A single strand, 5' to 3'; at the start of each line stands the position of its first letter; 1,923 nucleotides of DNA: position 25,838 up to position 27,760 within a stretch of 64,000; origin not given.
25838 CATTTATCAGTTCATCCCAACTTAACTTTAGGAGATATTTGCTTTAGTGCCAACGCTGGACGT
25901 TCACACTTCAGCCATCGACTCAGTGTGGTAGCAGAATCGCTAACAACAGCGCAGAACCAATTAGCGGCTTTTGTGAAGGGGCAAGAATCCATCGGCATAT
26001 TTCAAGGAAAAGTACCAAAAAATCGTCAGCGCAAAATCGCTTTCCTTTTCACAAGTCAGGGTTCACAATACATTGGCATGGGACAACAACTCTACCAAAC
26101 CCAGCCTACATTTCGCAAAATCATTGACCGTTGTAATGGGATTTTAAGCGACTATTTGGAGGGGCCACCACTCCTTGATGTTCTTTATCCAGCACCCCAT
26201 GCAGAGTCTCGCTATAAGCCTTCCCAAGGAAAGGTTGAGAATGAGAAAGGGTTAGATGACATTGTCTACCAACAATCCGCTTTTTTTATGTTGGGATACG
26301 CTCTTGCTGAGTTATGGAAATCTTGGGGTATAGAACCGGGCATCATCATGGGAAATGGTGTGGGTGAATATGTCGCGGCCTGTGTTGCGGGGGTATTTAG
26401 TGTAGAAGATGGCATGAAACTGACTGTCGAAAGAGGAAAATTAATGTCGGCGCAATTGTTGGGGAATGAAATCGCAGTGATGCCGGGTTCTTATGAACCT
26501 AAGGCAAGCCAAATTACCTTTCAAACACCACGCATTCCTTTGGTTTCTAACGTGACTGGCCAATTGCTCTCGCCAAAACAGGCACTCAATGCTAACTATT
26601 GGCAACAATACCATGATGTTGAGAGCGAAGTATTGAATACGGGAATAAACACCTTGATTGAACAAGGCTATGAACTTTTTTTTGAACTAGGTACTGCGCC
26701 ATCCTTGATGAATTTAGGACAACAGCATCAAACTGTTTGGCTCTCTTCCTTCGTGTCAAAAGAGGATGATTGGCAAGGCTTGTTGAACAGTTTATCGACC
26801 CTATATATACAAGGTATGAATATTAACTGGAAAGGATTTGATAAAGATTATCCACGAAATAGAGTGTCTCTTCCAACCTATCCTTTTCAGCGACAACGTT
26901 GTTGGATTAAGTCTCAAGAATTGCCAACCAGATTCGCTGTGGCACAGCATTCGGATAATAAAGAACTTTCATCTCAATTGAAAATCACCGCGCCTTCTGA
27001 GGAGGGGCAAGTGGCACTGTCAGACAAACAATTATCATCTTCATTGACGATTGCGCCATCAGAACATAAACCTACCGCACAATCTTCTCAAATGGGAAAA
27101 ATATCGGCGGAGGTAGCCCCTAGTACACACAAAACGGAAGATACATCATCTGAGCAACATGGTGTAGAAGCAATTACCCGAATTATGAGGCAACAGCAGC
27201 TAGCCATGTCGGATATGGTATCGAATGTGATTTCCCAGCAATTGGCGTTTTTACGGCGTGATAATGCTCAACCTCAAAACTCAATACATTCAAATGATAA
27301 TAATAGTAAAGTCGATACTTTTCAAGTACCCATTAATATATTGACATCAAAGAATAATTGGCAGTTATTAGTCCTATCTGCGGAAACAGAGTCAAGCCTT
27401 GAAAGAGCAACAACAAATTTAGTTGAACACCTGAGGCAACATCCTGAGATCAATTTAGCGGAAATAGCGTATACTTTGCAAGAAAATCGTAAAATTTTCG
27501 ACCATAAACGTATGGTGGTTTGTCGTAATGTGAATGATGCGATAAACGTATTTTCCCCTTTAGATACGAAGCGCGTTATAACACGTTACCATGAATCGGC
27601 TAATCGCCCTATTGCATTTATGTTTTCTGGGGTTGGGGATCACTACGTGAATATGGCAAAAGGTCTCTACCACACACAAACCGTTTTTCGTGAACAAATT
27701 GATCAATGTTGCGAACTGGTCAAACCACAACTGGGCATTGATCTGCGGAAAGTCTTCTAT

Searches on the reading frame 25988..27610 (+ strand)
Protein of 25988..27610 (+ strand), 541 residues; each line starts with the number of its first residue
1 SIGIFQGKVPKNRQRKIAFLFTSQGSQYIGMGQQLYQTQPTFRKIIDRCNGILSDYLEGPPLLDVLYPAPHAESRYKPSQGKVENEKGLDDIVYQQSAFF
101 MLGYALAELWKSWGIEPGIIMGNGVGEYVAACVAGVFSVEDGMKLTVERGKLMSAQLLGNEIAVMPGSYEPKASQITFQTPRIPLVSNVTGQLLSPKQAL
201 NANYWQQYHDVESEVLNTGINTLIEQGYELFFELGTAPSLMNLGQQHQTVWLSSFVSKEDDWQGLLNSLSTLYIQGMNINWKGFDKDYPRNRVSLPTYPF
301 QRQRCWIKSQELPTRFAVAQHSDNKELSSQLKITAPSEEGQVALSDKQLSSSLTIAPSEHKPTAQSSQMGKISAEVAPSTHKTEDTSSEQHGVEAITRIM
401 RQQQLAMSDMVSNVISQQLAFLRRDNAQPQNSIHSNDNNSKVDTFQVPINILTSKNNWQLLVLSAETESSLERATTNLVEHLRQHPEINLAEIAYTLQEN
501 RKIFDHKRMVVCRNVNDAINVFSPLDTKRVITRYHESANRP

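Call 33: search_protein_families(library=pfam, proteins=[window:25988-27610:+], max_evalue=0.01)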
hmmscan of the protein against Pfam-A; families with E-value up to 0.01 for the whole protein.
window:25988-27610:+ (541 aa): 3 families
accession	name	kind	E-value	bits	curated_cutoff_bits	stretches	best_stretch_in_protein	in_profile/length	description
PF00698.26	Acyl_transf_1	-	7e-26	91.9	32.7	1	19-163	2-131/319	Acyl transferase domain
PF22621.2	CurL-like_PKS_C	-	1.6e-22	79.7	27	1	459-520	1-62/64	CurL-like, PKS C-terminal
PF22336.2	RhiE-like_linker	-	2.4e-10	40.7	27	1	462-520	1-58/67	RhiE-like, KS-MAT linker domain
